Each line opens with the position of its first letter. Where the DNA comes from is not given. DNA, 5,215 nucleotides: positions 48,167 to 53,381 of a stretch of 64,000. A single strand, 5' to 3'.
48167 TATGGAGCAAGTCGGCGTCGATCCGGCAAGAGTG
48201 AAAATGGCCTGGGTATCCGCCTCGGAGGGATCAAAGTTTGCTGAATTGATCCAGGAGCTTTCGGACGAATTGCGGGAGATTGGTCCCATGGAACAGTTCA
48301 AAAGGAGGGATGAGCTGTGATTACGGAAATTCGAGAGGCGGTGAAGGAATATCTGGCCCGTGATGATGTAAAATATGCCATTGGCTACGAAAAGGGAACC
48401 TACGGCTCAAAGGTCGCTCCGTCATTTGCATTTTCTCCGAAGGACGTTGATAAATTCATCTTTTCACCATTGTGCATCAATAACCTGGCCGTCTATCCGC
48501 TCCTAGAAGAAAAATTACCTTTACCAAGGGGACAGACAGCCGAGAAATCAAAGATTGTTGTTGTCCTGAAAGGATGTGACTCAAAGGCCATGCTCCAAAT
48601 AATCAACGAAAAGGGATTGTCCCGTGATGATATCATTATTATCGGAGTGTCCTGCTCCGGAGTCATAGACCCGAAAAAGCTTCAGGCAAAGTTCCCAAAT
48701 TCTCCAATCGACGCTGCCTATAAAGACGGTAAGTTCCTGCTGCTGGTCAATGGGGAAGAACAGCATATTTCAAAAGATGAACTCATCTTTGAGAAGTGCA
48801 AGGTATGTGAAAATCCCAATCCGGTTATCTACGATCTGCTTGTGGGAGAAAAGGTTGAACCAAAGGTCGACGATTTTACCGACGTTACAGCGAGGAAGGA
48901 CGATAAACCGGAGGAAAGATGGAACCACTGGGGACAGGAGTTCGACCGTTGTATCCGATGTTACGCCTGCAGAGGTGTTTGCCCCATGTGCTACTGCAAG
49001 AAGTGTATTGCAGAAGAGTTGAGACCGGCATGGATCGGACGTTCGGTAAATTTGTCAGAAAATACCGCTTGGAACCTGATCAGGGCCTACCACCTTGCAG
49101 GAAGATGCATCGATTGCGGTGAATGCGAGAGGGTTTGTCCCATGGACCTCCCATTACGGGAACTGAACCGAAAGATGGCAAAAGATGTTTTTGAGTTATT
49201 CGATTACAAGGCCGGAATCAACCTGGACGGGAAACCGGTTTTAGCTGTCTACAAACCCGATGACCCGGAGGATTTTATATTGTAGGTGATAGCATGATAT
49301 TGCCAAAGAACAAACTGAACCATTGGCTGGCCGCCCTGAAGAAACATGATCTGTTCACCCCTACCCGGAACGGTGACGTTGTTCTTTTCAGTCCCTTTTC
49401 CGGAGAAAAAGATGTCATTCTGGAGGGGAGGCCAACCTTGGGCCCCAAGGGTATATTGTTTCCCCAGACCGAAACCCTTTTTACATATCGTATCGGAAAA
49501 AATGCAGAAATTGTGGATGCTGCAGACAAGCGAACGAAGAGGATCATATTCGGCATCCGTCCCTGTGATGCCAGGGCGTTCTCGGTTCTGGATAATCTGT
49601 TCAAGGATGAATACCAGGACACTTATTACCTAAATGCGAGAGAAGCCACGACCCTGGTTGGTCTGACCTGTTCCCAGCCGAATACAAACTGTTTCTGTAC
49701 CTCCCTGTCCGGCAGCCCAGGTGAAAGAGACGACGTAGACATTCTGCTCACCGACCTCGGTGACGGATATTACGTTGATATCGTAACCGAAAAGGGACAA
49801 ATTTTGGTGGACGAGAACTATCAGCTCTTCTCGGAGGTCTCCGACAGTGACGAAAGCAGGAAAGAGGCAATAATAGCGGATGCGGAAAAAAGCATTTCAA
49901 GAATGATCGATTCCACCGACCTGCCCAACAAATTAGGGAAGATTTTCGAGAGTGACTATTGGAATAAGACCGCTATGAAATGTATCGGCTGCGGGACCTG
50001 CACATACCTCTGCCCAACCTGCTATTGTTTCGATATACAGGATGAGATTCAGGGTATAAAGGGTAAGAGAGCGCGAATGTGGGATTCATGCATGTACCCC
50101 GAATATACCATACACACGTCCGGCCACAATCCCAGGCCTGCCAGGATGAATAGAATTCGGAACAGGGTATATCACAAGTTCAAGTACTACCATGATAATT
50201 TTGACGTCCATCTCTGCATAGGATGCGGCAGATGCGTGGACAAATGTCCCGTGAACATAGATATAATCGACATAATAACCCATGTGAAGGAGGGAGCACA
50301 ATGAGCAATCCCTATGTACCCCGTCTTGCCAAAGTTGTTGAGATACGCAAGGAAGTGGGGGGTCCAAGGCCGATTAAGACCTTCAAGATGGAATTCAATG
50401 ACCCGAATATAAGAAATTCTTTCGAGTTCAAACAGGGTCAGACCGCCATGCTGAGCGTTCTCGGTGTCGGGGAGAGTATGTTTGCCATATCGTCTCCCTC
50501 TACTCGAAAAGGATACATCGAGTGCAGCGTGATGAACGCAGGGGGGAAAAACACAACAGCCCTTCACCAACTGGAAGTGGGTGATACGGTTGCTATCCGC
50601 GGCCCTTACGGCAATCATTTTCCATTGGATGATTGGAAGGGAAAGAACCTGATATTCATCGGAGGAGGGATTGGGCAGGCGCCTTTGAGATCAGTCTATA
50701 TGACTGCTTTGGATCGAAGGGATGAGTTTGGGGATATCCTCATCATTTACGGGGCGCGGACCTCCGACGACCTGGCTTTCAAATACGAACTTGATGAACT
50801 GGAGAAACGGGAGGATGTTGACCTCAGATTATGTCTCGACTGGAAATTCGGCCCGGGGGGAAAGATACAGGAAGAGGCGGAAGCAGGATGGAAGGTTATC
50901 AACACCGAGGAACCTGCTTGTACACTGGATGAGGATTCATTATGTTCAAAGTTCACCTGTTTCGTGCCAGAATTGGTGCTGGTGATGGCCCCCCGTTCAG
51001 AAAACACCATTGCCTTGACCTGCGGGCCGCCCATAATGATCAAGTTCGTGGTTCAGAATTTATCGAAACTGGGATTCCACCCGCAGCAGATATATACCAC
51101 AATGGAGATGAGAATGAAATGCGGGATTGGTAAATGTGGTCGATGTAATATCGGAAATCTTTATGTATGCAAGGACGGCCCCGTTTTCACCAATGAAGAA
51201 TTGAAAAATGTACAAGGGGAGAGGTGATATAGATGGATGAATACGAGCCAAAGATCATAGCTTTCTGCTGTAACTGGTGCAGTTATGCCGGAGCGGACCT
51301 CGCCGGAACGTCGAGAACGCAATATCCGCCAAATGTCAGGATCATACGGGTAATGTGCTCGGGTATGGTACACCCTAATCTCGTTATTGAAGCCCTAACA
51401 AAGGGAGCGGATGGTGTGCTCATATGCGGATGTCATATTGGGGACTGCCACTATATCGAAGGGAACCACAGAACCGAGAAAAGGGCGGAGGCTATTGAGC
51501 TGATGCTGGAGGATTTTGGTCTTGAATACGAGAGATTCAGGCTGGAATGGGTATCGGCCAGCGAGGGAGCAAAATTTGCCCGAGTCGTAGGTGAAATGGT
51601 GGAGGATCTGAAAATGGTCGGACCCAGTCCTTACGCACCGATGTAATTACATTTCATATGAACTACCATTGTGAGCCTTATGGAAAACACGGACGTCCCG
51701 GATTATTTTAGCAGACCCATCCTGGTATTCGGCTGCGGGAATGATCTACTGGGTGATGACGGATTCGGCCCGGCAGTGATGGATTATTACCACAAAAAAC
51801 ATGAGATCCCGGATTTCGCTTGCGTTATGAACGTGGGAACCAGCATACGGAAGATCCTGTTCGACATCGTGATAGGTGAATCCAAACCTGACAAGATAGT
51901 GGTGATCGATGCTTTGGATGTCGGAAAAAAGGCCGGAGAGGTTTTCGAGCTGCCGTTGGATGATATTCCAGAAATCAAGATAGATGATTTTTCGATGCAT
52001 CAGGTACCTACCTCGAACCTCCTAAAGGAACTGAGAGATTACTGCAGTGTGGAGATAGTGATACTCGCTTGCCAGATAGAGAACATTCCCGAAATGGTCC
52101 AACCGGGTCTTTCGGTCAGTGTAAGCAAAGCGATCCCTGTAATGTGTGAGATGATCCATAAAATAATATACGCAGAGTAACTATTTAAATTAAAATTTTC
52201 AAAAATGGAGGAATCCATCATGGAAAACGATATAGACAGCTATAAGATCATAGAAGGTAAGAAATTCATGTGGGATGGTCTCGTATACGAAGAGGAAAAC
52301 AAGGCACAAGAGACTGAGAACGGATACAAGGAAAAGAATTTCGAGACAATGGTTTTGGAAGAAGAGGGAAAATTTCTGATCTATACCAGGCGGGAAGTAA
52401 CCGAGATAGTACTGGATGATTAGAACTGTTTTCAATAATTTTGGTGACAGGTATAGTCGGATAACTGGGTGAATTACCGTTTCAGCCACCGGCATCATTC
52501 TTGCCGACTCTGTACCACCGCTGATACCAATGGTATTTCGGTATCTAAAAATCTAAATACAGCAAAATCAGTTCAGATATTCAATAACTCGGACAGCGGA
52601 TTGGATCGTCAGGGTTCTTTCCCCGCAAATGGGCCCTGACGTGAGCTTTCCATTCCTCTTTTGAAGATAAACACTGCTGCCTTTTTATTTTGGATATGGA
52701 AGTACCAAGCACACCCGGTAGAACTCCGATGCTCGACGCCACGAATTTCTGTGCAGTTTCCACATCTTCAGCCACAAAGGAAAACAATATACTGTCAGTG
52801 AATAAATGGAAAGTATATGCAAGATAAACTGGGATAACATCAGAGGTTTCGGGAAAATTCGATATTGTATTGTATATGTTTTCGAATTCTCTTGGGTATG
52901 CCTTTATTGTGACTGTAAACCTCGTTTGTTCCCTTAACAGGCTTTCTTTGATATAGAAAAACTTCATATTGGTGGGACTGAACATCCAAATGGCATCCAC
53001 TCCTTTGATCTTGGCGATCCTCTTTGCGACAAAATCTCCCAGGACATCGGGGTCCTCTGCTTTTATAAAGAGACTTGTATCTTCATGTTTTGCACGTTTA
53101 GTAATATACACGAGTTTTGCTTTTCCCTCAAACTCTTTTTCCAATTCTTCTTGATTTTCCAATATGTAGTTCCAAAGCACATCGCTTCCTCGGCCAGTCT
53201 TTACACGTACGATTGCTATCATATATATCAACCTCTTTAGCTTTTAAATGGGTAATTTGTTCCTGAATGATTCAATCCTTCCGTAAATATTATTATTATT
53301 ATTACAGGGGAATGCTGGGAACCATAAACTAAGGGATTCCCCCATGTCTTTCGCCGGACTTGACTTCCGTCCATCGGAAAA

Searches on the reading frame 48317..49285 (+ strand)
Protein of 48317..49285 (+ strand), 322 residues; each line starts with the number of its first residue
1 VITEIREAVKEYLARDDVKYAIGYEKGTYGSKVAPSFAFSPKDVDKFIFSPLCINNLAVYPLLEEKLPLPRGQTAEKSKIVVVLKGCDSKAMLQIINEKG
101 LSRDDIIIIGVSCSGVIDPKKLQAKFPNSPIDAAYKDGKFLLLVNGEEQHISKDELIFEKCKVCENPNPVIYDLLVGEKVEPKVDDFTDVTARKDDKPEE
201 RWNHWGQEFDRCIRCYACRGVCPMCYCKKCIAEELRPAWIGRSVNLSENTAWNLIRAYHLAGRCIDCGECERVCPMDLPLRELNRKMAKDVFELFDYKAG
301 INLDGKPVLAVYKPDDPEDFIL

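Call 3: search_protein_families(library=pfam, proteins=[window:48317-49285:+], max_evalue=0.01)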
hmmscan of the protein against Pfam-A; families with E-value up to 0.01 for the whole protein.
window:48317-49285:+ (322 aa): 13 families
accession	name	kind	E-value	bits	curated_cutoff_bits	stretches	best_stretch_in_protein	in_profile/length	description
PF13534.11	Fer4_17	-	7.9e-08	33.2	22.2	1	211-278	1-60/61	4Fe-4S dicluster domain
PF13187.11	Fer4_9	-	1.8e-07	31.5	27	1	227-277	8-50/52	4Fe-4S dicluster domain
PF13183.11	Fer4_8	-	5.1e-07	30.6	27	1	209-277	2-67/68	4Fe-4S dicluster domain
PF12797.12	Fer4_2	-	2.1e-05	24.6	24.5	2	209-223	7-21/22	4Fe-4S binding domain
PF00037.32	Fer4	-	2.6e-05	24.3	21.1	1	262-277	6-21/24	4Fe-4S binding domain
PF12838.12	Fer4_7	-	3.7e-05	24.5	27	1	263-276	37-50/52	4Fe-4S dicluster domain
PF12837.12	Fer4_6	-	8.2e-05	22.8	25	1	261-277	6-22/24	4Fe-4S binding domain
PF13237.11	Fer4_10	-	0.00016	21.9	25.5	2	261-281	6-22/53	4Fe-4S dicluster domain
PF13746.11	Fer4_18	-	0.0003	21.4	27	0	258-282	55-79/114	4Fe-4S dicluster domain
PF04432.18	FrhB_FdhB_C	-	0.00058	20.2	23.3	1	79-188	3-120/150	Coenzyme F420 hydrogenase/dehydrogenase, beta subunit C terminus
PF17179.9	Fer4_22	-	0.00065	20.9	27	0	211-232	1-22/95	4Fe-4S dicluster domain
PF14697.11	Fer4_21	-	0.002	18.7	35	0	262-276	39-53/59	4Fe-4S dicluster domain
PF12800.12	Fer4_4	-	0.0066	17.2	24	1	262-277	2-17/17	4Fe-4S binding domain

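Call 29: search_protein_families(library=ncbifam, proteins=[window:48317-49285:+], max_evalue=0.00001)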
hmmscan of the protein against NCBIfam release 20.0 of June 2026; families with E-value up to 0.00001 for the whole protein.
window:48317-49285:+ (322 aa): 3 families
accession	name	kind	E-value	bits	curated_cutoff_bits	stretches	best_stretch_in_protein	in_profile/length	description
NF045670.1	quin_L_LdhH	equivalog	8.6e-07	27.6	800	1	208-292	302-384/706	L-lactate dehydrogenase (quinone) large subunit LdhH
TIGR00273.1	TIGR00273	equivalog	2.5e-06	26.6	444.8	1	210-292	293-373/432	LutB/LldF family L-lactate oxidation iron-sulfur protein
NF003454.1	PRK05035.1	equivalog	4.2e-06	25.5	345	1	209-287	366-431/556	electron transport complex subunit RsxC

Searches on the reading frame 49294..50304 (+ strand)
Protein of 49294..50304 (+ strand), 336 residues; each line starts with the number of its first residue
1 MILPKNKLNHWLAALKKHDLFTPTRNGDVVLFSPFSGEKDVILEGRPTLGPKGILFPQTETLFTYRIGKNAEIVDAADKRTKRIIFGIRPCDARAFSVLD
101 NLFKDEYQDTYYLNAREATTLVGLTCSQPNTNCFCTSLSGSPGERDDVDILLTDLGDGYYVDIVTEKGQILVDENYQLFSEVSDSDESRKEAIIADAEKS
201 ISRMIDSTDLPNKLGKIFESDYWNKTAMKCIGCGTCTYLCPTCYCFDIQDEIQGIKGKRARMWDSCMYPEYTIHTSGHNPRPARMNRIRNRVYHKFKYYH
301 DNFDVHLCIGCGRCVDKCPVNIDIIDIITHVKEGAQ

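Call 3: search_protein_families(library=pfam, proteins=[window:49294-50304:+], max_evalue=0.01)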
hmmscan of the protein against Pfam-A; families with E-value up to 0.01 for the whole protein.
window:49294-50304:+ (336 aa): 16 families
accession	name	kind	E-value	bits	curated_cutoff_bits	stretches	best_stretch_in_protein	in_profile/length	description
PF17179.9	Fer4_22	-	1.2e-34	119.5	27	1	229-322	1-95/95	4Fe-4S dicluster domain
PF00037.32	Fer4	-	8.7e-10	38.5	21.1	2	304-321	4-21/24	4Fe-4S binding domain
PF13534.11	Fer4_17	-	9.3e-10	39.4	22.2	2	282-323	22-61/61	4Fe-4S dicluster domain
PF13237.11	Fer4_10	-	4.1e-08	33.5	25.5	1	302-322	3-23/53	4Fe-4S dicluster domain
PF12797.12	Fer4_2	-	1.8e-07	31.1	24.5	2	228-242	8-22/22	4Fe-4S binding domain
PF13187.11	Fer4_9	-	3.4e-07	30.6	27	1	229-321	1-50/52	4Fe-4S dicluster domain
PF13183.11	Fer4_8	-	5.1e-07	30.6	27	1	228-322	3-68/68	4Fe-4S dicluster domain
PF14697.11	Fer4_21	-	1.4e-06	28.7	35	1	305-323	38-55/59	4Fe-4S dicluster domain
PF12838.12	Fer4_7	-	2.2e-06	28.5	27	1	229-322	1-52/52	4Fe-4S dicluster domain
PF12800.12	Fer4_4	-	1.1e-05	25.8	24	1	307-320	3-16/17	4Fe-4S binding domain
PF13746.11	Fer4_18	-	1.4e-05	25.6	27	1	264-326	16-79/114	4Fe-4S dicluster domain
PF25160.1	LdpA_Fe-S-bd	-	2.2e-05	24.6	27.6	1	306-321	26-41/49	LdpA Fe-S cluster-binding domain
PF13484.11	Fer4_16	-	3.6e-05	24.9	30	0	199-242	22-65/66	4Fe-4S double cluster binding domain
PF12837.12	Fer4_6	-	8.8e-05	22.7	25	1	303-321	4-22/24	4Fe-4S binding domain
PF12798.12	Fer4_3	-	0.00036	21.6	27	1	308-322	1-15/15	4Fe-4S binding domain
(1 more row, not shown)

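Call 29: search_protein_families(library=ncbifam, proteins=[window:49294-50304:+], max_evalue=0.00001)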
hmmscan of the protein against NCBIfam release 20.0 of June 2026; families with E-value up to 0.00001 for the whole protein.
window:49294-50304:+ (336 aa): 9 families
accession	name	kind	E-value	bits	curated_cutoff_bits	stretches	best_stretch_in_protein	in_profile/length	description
NF040829.1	sulfhyd_ShyB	equivalog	8.6e-62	209.1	690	1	3-334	6-332/334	NAD(P)-dependent hydrogenase/sulfhydrogenase 2 subunit beta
NF040833.1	sulfhyd_HydB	equivalog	4.1e-57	193.7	750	1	4-328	7-332/367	NADPH-dependent hydrogenase/sulfhydrogenase 1 subunit beta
TIGR02910.1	sulfite_red_A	equivalog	2.2e-52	178.4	323.15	1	26-332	37-327/334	anaerobic sulfite reductase subunit AsrA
TIGR01945.1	rnfC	subfamily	1e-06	27.6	245.95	0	224-242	398-416/435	RnfABCDGE type electron transport complex subunit C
NF045670.1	quin_L_LdhH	equivalog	3.9e-06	25.4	800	0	305-333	353-381/706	L-lactate dehydrogenase (quinone) large subunit LdhH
NF040612.1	F420_dehyd_FpoI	exception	4.6e-06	26.5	180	0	296-320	33-96/135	F420H2 dehydrogenase subunit FpoI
NF058577.1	FdxA_fam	equivalog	7.7e-06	26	65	0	304-321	34-51/52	4Fe-4S ferredoxin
NF038196.1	ferrodoxin_EFR1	subfamily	8.3e-06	26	75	0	281-321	158-199/242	EFR1 family ferrodoxin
NF004537.0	PRK05888.1-3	equivalog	8.6e-06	25.4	163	0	289-327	53-89/204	NADH-quinone oxidoreductase subunit NuoI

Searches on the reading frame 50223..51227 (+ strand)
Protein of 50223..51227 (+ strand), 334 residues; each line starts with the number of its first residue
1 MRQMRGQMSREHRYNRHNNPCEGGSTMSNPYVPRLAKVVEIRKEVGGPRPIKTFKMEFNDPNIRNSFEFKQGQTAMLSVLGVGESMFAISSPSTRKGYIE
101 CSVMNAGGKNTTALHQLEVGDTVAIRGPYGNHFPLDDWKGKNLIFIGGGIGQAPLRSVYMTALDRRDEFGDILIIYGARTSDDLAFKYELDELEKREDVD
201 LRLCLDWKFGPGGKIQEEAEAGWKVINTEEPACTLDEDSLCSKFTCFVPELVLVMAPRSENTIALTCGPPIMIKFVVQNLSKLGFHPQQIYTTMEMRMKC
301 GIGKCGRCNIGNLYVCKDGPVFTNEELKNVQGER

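Call 3: search_protein_families(library=pfam, proteins=[window:50223-51227:+], max_evalue=0.01)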
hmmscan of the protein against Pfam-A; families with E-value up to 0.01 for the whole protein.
window:50223-51227:+ (334 aa): 3 families
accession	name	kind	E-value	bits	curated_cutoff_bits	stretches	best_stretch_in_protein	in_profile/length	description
PF00175.26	NAD_binding_1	-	3.6e-13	50.6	22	1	145-277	1-108/109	Oxidoreductase NAD-binding domain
PF10418.14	DHODB_Fe-S_bind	-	1.2e-10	41.3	23.9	1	295-327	1-40/41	Iron-sulfur cluster binding domain of dihydroorotate dehydrogenase B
PF00970.30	FAD_binding_6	-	8.2e-06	26.5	21.1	1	55-131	16-96/99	Oxidoreductase FAD-binding domain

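Call 29: search_protein_families(library=ncbifam, proteins=[window:50301-51227:+], max_evalue=0.00001)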
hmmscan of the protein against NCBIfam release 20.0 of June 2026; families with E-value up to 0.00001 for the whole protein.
window:50301-51227:+ (308 aa): 24 families
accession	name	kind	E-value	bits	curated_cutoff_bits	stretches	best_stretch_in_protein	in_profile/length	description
NF006220.0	PRK08345.1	subfamily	4.9e-72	242.6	395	1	2-298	5-284/294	cytochrome-c3 hydrogenase subunit gamma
NF040835.1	sulfhyd_HydG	equivalog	4.1e-61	206.8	650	2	3-168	13-174/292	NADPH-dependent hydrogenase/sulfhydrogenase 1 subunit gamma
NF040830.1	sulfhyd_ShyC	equivalog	3.9e-58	196.9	600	1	3-299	2-279/288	NAD(P)-dependent hydrogenase/sulfhydrogenase 2 subunit gamma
TIGR02911.1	sulfite_red_B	equivalog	1.7e-44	151.9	288.6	2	219-299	177-254/261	anaerobic sulfite reductase subunit AsrB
NF000796.0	PRK00054.1-1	equivalog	5.7e-43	147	224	2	12-168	5-141/254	dihydroorotate dehydrogenase electron transfer subunit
NF000798.0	PRK00054.1-3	equivalog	5.9e-24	85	219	2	236-301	176-242/244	dihydroorotate dehydrogenase electron transfer subunit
NF000799.0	PRK00054.1-4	equivalog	1.3e-17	63.8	314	2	77-165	70-156/258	dihydroorotate dehydrogenase electron transfer subunit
NF000797.0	PRK00054.1-2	equivalog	1.7e-17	63.6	270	2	237-298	197-262/267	dihydroorotate dehydrogenase electron transfer subunit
NF004862.0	PRK06222.1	subfamily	1.4e-16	60.8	220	1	27-299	14-246/281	sulfide/dihydroorotate dehydrogenase-like FAD/NAD-binding protein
TIGR01941.1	nqrF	equivalog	3.4e-15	55.9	295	1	82-264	240-398/405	NADH:ubiquinone reductase (Na(+)-transporting) subunit F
NF009414.0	PRK12778.1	equivalog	5e-15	54.8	1103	1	26-167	13-148/752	bifunctional dihydroorotate dehydrogenase B NAD binding subunit/NADPH-dependent glutamate synthase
NF058606.1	GlBtMonoRdsGbcB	equivalog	1.1e-12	47.5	500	1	19-176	22-180/362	glycine betaine monooxygenase reductase subunit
NF009805.0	PRK13289.1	equivalog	1.1e-11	44.3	432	1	25-178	169-325/399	NO-inducible flavohemoprotein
NF045803.1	MethMoxFADbindMmoC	equivalog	2.7e-11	42.9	500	1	34-170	131-268/343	aromatic/alkene monooxygenase hydroxylase FAD-binding subunit MmoC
NF040810.1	BenC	equivalog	3.2e-10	39.7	430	1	37-170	128-260/333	benzoate 1,2-dioxygenase electron transfer component BenC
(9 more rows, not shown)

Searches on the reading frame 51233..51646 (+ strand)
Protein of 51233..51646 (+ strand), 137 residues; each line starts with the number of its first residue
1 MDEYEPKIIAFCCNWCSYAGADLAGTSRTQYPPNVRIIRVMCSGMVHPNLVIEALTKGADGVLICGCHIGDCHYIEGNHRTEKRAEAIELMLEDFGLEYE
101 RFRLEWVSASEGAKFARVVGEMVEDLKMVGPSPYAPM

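Call 3: search_protein_families(library=pfam, proteins=[window:51233-51646:+], max_evalue=0.01)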
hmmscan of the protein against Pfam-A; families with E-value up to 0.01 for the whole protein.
window:51233-51646:+ (137 aa): 1 family
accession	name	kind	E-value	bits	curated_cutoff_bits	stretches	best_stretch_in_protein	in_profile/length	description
PF02662.21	FlpD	-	5.5e-54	181.8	22.3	1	8-130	1-123/123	Methyl-viologen-reducing hydrogenase, delta subunit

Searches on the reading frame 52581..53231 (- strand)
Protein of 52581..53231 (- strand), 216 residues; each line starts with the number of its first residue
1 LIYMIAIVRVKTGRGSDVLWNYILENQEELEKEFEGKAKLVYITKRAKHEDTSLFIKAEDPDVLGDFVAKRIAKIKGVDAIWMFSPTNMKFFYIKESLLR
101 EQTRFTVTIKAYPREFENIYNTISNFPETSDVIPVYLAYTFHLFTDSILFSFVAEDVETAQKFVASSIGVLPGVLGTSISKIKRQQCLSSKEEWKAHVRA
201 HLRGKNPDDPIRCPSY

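Call 30: search_protein_families(library=pfam, proteins=[window:52581-53231:-], max_evalue=0.00001)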
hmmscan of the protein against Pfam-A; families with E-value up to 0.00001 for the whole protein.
window:52581-53231:- (216 aa): 0 families

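Call 109: search_protein_families(library=pfam, proteins=[window:52581-53231:-], max_evalue=0.001)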
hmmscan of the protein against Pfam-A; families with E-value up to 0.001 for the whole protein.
window:52581-53231:- (216 aa): 1 family
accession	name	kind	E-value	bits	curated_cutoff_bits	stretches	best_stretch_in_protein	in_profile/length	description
PF01037.27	AsnC_trans_reg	-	0.00095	19.5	25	0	54-79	38-63/73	Lrp/AsnC ligand binding domain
